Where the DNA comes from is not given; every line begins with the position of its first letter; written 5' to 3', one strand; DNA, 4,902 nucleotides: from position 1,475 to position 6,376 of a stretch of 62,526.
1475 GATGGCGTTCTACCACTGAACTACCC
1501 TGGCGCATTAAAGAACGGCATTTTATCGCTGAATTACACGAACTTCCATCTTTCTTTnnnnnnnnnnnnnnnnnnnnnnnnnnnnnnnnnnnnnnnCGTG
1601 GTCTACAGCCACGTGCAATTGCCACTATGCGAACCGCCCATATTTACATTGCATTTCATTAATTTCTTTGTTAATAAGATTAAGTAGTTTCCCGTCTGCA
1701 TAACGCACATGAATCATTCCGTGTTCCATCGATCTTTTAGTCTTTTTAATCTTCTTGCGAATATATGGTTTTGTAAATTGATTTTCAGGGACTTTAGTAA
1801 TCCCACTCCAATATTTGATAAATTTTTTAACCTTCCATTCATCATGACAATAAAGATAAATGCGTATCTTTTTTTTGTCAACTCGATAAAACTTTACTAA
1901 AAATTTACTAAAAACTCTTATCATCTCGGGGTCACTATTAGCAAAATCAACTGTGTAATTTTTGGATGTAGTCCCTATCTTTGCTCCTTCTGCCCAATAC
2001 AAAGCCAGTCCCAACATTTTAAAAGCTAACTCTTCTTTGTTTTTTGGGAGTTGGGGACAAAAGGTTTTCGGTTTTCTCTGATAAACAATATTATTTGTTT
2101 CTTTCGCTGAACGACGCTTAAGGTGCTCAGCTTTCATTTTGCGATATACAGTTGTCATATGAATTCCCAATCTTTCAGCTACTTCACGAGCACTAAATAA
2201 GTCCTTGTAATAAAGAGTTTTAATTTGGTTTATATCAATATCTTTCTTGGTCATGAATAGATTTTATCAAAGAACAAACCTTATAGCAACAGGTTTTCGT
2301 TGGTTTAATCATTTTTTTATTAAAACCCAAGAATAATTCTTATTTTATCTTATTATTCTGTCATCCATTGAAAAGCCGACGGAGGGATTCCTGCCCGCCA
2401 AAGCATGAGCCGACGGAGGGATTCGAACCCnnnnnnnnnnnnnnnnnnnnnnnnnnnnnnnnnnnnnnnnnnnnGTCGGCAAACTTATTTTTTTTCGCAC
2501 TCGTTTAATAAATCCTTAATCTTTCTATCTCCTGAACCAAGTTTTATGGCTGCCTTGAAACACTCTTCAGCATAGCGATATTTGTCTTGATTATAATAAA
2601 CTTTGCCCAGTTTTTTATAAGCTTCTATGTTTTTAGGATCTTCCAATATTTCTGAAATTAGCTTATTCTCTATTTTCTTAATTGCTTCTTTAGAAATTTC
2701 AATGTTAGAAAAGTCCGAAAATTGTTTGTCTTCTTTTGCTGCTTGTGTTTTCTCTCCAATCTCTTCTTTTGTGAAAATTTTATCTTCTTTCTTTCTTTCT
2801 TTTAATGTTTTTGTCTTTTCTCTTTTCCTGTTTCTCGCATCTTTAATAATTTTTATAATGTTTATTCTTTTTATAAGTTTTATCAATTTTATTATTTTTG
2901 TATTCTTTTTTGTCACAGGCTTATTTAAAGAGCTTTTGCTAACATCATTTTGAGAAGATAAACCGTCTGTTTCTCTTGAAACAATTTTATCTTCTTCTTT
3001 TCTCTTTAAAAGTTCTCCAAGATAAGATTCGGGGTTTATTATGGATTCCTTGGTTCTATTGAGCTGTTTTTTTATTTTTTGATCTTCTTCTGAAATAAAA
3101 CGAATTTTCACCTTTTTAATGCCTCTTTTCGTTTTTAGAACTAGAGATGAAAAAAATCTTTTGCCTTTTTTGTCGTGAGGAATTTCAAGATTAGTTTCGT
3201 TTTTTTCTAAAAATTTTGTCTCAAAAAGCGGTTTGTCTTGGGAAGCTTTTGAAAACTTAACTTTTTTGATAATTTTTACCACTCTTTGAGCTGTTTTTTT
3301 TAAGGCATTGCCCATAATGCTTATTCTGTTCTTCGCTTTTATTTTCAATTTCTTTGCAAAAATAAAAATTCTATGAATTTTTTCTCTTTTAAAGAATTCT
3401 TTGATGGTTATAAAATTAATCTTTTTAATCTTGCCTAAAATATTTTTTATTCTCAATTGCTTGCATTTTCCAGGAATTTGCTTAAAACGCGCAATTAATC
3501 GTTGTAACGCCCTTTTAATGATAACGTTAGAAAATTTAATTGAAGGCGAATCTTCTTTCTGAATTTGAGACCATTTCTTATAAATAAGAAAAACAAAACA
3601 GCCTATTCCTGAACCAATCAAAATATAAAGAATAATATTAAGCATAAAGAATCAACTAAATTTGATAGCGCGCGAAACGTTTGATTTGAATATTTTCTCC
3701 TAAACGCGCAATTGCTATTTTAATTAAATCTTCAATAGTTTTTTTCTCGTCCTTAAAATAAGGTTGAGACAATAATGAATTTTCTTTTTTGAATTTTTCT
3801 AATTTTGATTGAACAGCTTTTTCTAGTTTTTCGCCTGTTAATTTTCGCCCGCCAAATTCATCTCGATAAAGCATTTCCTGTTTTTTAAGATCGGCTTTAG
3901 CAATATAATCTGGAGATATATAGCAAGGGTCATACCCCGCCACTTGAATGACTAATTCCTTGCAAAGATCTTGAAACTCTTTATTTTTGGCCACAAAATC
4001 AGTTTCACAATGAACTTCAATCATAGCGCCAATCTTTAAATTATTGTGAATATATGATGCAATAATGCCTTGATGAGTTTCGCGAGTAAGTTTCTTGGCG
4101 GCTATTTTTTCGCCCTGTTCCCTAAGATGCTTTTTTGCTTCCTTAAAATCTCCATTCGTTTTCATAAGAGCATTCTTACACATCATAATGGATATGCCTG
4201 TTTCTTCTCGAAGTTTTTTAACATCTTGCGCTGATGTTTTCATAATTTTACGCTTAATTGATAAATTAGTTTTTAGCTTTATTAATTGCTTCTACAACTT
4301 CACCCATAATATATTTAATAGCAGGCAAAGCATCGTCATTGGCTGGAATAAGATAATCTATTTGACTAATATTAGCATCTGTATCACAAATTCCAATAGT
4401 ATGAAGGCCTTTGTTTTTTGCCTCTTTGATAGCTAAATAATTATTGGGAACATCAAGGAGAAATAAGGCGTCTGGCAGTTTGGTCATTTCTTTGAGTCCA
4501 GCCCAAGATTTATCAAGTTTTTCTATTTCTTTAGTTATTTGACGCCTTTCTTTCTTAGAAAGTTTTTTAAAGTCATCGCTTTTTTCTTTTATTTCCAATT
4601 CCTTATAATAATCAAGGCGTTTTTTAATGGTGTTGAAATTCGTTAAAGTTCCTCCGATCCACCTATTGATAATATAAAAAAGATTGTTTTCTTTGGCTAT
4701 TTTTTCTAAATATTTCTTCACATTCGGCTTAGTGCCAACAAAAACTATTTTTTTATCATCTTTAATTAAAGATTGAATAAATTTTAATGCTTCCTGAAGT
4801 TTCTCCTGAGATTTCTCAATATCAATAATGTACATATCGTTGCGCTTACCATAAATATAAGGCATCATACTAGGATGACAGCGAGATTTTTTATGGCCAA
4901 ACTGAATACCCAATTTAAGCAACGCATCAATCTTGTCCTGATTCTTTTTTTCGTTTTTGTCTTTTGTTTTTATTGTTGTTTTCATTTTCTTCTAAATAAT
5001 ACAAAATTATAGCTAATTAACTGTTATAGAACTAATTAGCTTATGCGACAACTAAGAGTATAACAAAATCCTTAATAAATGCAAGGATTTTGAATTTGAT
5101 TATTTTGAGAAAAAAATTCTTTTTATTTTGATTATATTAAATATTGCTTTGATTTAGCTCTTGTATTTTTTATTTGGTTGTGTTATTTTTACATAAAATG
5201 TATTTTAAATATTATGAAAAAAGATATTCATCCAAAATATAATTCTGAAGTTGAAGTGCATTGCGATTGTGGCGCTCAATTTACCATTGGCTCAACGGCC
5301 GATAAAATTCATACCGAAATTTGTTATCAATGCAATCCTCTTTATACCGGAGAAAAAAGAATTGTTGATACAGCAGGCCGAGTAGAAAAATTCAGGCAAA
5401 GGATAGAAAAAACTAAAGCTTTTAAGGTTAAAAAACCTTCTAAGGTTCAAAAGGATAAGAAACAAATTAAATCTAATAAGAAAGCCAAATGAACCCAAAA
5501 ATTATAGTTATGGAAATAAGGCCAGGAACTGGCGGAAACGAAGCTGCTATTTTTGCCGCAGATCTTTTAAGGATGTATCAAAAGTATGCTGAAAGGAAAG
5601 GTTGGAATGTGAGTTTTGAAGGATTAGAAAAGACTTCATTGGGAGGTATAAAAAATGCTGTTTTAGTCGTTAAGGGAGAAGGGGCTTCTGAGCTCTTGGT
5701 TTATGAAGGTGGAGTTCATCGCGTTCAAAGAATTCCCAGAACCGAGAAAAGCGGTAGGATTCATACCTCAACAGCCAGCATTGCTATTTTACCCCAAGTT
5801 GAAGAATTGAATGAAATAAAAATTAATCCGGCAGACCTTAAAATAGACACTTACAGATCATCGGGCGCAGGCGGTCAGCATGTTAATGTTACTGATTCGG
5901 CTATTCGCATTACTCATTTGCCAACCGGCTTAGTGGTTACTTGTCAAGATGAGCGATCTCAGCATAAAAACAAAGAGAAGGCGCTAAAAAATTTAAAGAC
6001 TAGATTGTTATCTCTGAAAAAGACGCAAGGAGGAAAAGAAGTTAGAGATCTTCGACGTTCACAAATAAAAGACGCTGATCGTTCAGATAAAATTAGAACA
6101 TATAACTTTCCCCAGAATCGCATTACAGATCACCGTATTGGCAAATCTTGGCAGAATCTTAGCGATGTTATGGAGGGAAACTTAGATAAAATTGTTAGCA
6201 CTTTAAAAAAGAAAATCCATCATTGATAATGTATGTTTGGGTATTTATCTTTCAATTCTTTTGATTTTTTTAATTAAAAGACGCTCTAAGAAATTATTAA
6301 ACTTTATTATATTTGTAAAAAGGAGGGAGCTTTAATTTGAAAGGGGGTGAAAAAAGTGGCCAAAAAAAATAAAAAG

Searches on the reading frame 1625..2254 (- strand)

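Call 33: search_protein_families(library=pfam, proteins=[window:1625-2254:-], max_evalue=0.001)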
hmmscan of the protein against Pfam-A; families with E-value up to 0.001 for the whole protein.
window:1625-2254:- (209 aa): 5 families
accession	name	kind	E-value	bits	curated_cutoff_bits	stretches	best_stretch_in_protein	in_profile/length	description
PF18024.7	HTH_50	-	9.7e-05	22.4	27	1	15-41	19-45/50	Helix-turn-helix domain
PF02796.21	HTH_7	-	0.00015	22.3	23.8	1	5-42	9-44/45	Helix-turn-helix domain of resolvase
PF02954.25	HTH_8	-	0.00015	21.9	22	1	24-42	23-41/42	Bacterial regulatory protein, Fis family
PF12728.13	HTH_17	-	0.00034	21.3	27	1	19-48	1-30/51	Helix-turn-helix domain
PF13936.12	HTH_38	-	0.00079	19.6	27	0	7-40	9-41/44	Helix-turn-helix domain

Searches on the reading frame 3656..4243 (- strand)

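Call 33: search_protein_families(library=pfam, proteins=[window:3656-4243:-], max_evalue=0.001)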
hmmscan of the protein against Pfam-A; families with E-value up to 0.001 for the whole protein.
window:3656-4243:- (195 aa): 2 families
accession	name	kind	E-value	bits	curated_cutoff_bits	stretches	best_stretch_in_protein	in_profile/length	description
PF00889.24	EF_TS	-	2.6e-24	86.4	27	3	92-195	105-202/204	Elongation factor TS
PF25025.1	EF-Ts_N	-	2.8e-06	27.6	33.2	1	3-45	12-55/60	Elongation factor Ts, mitochondrial, N-terminal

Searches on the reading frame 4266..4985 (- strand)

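Call 17: search_protein_families(library=pfam, proteins=[window:4266-4985:-], max_evalue=0.00001)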
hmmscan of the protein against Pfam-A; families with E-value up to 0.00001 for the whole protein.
window:4266-4985:- (239 aa): 1 family
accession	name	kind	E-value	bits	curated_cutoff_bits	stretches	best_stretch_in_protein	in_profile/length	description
PF00318.25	Ribosomal_S2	-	9e-74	247.8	26.1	1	22-236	1-215/216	Ribosomal protein S2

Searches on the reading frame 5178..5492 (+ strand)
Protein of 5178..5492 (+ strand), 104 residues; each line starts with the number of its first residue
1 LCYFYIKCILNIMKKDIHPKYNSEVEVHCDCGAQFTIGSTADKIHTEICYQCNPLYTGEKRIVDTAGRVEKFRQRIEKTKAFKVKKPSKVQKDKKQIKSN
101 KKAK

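Call 33: search_protein_families(library=pfam, proteins=[window:5178-5492:+], max_evalue=0.001)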
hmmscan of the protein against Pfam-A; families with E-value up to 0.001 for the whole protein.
window:5178-5492:+ (104 aa): 1 family
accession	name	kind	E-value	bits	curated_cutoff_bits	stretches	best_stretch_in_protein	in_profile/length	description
PF01197.23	Ribosomal_L31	-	5.1e-26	91.1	27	1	13-75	1-63/65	Ribosomal protein L31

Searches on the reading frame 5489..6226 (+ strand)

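Call 17: search_protein_families(library=pfam, proteins=[window:5489-6226:+], max_evalue=0.00001)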
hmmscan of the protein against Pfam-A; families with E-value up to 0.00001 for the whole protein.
window:5489-6226:+ (245 aa): 2 families
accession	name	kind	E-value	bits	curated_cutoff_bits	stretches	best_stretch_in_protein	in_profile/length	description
PF00472.26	RF-1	-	1.6e-42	144.6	35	1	109-216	4-116/116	RF-1 domain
PF03462.23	PCRF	-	1.1e-39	136.7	24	1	4-98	100-194/194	PCRF domain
